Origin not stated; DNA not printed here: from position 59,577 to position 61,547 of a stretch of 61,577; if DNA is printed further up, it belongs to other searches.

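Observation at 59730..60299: Poly-proline modules followed by a WH2-like and a WASP connector-like helix: candidate actin-regulatory mimic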

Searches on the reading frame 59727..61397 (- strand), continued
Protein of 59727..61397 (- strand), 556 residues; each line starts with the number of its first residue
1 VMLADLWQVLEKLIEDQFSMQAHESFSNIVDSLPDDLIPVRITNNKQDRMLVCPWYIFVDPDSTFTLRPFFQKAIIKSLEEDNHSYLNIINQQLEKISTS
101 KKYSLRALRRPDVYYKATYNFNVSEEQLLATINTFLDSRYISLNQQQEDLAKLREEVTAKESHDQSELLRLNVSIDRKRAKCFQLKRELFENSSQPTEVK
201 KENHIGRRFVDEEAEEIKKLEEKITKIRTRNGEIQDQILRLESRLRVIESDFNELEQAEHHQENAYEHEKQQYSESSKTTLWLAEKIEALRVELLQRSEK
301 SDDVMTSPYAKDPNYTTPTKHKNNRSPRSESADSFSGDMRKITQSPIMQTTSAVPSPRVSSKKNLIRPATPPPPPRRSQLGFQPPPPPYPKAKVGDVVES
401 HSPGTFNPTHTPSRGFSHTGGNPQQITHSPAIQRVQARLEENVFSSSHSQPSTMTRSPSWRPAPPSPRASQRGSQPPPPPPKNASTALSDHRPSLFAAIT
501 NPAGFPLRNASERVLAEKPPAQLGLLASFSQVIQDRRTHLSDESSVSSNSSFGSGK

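Call 66: predict_structure(alignment_id=A4)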
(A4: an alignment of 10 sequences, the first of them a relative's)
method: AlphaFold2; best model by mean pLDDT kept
length: 616 residues; sequences in the alignment: 10
mean_pLDDT: 60.5   pTM: 0.36
mean pLDDT of the five models: 60.5, 59.0, 56.0, 54.7, 54.5
residues with pLDDT >= 90: 32; 70-90: 249; 50-70: 83; < 50: 252
segments of 3 or more residues with pLDDT < 50: 1-25, 363-430, 436-444, 447-488, 504-586, 599-616
pLDDT, mean of each block of 10 residues (from residue 1): 28 30 54 78 88 66 89 82 92 84 77 84 80 90 88 81 52 56 77 84 68 80 85 86 82 64 78 86 86 81 82 86 86 85 86 76 41 34 32 31 30 33 37 45 44 31 30 29 43 64 45 31 37 40 34 37 32 32 47 58 35 31
secondary structure, 60 per line:
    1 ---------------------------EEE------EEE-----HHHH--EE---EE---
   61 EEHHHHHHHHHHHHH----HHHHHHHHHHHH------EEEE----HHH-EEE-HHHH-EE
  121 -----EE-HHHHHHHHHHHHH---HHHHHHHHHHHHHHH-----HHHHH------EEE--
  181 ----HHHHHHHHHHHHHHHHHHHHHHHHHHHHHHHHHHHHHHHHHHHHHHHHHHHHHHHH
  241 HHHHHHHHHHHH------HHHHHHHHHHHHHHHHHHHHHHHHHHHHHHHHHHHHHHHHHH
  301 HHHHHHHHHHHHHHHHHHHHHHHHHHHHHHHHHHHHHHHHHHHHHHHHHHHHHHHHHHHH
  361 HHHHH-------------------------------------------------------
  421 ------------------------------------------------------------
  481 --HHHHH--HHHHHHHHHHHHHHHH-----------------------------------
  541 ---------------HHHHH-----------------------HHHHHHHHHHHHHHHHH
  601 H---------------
elements in order: E28-30 E37-39 H45-48 H63-75 H80-91 E98-101 E110-112 H114-117 H129-141 H145-159 H165-169 E176-178 H185-252 H259-365 H483-487 H490-505 H556-560 H584-601

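Call 69: fold_search(model_id=the predicted structure, library=pdb)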
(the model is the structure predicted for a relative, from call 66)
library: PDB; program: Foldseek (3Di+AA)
matches with E <= 10: 56; with E <= 0.001: 0
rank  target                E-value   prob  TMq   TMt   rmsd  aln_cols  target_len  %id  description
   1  8ym7_A                9.8e-01  0.18  0.09  0.09  16.1       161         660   20  Crystal structure of Lysine Specific Demethylase 1 (LSD1) with JH-45 (released 2024-05-22)
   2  5l3c_A                1.2e+00  0.18  0.09  0.09  16.1       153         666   20  Human LSD1/CoREST: LSD1 E379K mutation (released 2016-05-04)
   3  7cdf_A                1.2e+00  0.16  0.09  0.09  14.4       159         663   19  Crystal structure of LSD1-CoREST in complex with PRSFLVRRK peptide (released 2021-06-23)
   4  8cws_A                1.2e+00  0.11  0.09  0.12  29.9       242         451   12  Accurate computational design of genetically encoded 3D protein crystals (released 2023-11-01)
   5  5l3d_A                1.4e+00  0.16  0.09  0.09  14.4       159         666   19  Human LSD1/CoREST: LSD1 Y761H mutation (released 2016-05-04)
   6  2y48_A                1.6e+00  0.14  0.09  0.09  14.2       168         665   20  Crystal structure of LSD1-CoREST in complex with a N-terminal SNAIL peptide (released 2011-02-16)
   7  6k3e_A                1.6e+00  0.13  0.09  0.09  16.1       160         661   21  LSD1/Co-Rest structure with an inhibitor (released 2020-05-20)
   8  4bay_A                1.6e+00  0.11  0.10  0.09  16.7       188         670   18  Phosphomimetic mutant of LSD1-8a splicing variant in complex with CoREST (released 2013-11-27)
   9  5h6q_A                2.0e+00  0.10  0.10  0.10  15.3       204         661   16  Crystal structure of LSD1-CoREST in complex with peptide 11 (released 2017-04-12)
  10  8cwy_A                2.0e+00  0.08  0.09  0.12  29.5       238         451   11  Accurate computational design of genetically encoded 3D protein crystals (released 2023-11-01)
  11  5l3b_A                2.1e+00  0.12  0.09  0.09  14.4       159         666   19  Human LSD1/CoREST: LSD1 D556G mutation (released 2016-05-04)
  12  8q1h_A                2.1e+00  0.11  0.10  0.09  14.9       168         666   20  LSD1 Y391K-CoREST bound to Histone H3 N-terminal tail (released 2024-05-15)
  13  9g8u_B                2.4e+00  0.04  0.08  0.16  22.5       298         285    8  Structure of the LipA:LipB complex from Acinetobacter baumannii (released 2025-02-19)
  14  9ydz_A                2.7e+00  0.23  0.11  0.20  16.6       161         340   11  Cryo EM structure of KCa3.1_R355K_II/calmodulin channel in complex with rimtuzalcap (released 2025-10-01)
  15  2uxx_A                2.8e+00  0.10  0.09  0.09  14.7       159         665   18  Human LSD1 Histone Demethylase-CoREST in complex with an FAD- tranylcypromine adduct (released 2007-08-21)
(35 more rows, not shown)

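Call 82: find_related_loci(query=A4, collection=metagenome_contigs, flank=4000)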
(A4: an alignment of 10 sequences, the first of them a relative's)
Query A4 (616 aa) in metagenome_contigs; peptide patterns used: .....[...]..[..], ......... (x = any residue, [..] = any of these).
167 stretches matched a pattern, but none encodes a relative of the query by tblastn (E <= 1e-3).

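Call 83: find_encoding_contigs(protein=P0010, flank=6000, max_places=2)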
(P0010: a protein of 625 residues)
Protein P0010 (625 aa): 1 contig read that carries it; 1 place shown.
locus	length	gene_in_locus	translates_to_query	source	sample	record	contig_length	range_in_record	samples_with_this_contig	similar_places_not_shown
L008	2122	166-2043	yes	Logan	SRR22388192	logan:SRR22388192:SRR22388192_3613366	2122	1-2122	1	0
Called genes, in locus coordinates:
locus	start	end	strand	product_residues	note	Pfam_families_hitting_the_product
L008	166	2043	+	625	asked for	-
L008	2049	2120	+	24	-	?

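Call 84: find_encoding_contigs(protein=P0008, flank=6000, max_places=2)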
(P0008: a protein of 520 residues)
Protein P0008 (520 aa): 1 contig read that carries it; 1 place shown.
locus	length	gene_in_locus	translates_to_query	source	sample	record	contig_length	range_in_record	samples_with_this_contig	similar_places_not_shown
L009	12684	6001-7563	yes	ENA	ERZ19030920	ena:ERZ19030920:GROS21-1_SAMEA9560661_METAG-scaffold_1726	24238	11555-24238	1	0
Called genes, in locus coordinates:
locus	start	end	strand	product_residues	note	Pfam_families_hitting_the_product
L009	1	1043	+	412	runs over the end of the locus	PF07690:MFS_1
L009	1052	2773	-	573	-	-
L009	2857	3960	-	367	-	PF03601:Cons_hypoth698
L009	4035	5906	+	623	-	PF01134:GIDA, PF01262:AlaDh_PNT_C (faint), PF12831:FAD_oxidored, PF21680:GIDA_C_1st, PF13932:SAM_GIDA_C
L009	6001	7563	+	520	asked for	-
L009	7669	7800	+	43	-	-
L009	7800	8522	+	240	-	-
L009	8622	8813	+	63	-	-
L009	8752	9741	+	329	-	PF27523:PSD (weak), PF02666:PS_Dcarbxylase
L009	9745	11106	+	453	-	PF01966:HD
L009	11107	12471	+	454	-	PF00483:NTP_transferase, PF01128:IspD, PF12804:NTP_transf_3, PF25084:LbH_EIF2B, PF25087:GMPPB_C, PF00132:Hexapep, PF14602:Hexapep_2 (weak)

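Call 85: find_encoding_contigs(protein=P0007, flank=6000, max_places=2)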
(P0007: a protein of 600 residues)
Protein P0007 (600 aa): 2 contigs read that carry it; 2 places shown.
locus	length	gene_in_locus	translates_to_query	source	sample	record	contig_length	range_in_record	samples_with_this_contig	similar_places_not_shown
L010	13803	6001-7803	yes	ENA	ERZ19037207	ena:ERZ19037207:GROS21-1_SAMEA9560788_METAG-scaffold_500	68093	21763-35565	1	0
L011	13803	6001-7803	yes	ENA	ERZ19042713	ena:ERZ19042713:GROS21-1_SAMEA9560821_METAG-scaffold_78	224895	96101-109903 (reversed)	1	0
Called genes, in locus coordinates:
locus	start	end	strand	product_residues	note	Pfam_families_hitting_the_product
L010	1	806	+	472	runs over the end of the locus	PF01637:ATPase_2, PF13191:AAA_16, PF13173:AAA_14 (faint), PF13401:AAA_22 (weak)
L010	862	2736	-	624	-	-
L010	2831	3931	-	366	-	PF03601:Cons_hypoth698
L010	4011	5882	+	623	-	PF01134:GIDA, PF01262:AlaDh_PNT_C (faint), PF07992:Pyr_redox_2 (weak), PF12831:FAD_oxidored, PF21680:GIDA_C_1st, PF13932:SAM_GIDA_C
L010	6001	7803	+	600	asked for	-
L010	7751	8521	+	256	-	-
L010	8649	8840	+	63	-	-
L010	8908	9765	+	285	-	PF27523:PSD, PF02666:PS_Dcarbxylase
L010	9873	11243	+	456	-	PF01966:HD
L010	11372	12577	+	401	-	PF13175:AAA_15 (faint), PF13304:AAA_21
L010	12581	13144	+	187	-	-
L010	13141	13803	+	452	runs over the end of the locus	PF00483:NTP_transferase, PF01128:IspD, PF12804:NTP_transf_3, PF01983:CofC (faint), PF25084:LbH_EIF2B, PF00132:Hexapep (weak), PF25087:GMPPB_C, PF00132:Hexapep, +1 more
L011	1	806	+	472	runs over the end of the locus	PF01637:ATPase_2, PF13191:AAA_16 (weak), PF13173:AAA_14 (faint), PF13401:AAA_22 (weak)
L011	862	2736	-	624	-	-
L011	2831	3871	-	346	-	PF03601:Cons_hypoth698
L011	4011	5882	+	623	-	PF01134:GIDA, PF01262:AlaDh_PNT_C (faint), PF07992:Pyr_redox_2 (weak), PF12831:FAD_oxidored, PF21680:GIDA_C_1st, PF13932:SAM_GIDA_C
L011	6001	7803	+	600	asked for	-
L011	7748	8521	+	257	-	-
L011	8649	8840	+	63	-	-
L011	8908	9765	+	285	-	PF27523:PSD, PF02666:PS_Dcarbxylase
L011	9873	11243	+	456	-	PF01966:HD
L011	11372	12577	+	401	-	PF13175:AAA_15 (faint), PF13304:AAA_21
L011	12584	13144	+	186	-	-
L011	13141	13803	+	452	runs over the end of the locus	PF00483:NTP_transferase, PF01128:IspD, PF12804:NTP_transf_3, PF01983:CofC (faint), PF25084:LbH_EIF2B, PF00132:Hexapep (weak), PF25087:GMPPB_C, PF00132:Hexapep, +1 more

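Call 100: find_encoding_contigs(protein=P0003, flank=10000, max_places=2)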
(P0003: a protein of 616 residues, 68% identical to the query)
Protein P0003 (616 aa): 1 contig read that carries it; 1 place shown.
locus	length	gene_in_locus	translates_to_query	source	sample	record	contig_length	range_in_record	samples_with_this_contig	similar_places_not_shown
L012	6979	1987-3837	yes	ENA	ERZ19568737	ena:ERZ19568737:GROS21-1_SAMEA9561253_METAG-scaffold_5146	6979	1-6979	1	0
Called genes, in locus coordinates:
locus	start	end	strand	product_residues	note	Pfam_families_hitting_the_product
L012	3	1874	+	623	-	?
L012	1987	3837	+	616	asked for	-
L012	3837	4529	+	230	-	-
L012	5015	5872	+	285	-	PF27523:PSD (weak), PF02666:PS_Dcarbxylase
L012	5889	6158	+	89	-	PF13711:DUF4160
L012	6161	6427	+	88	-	PF10387:DUF2442 (weak)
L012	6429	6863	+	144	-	PF01966:HD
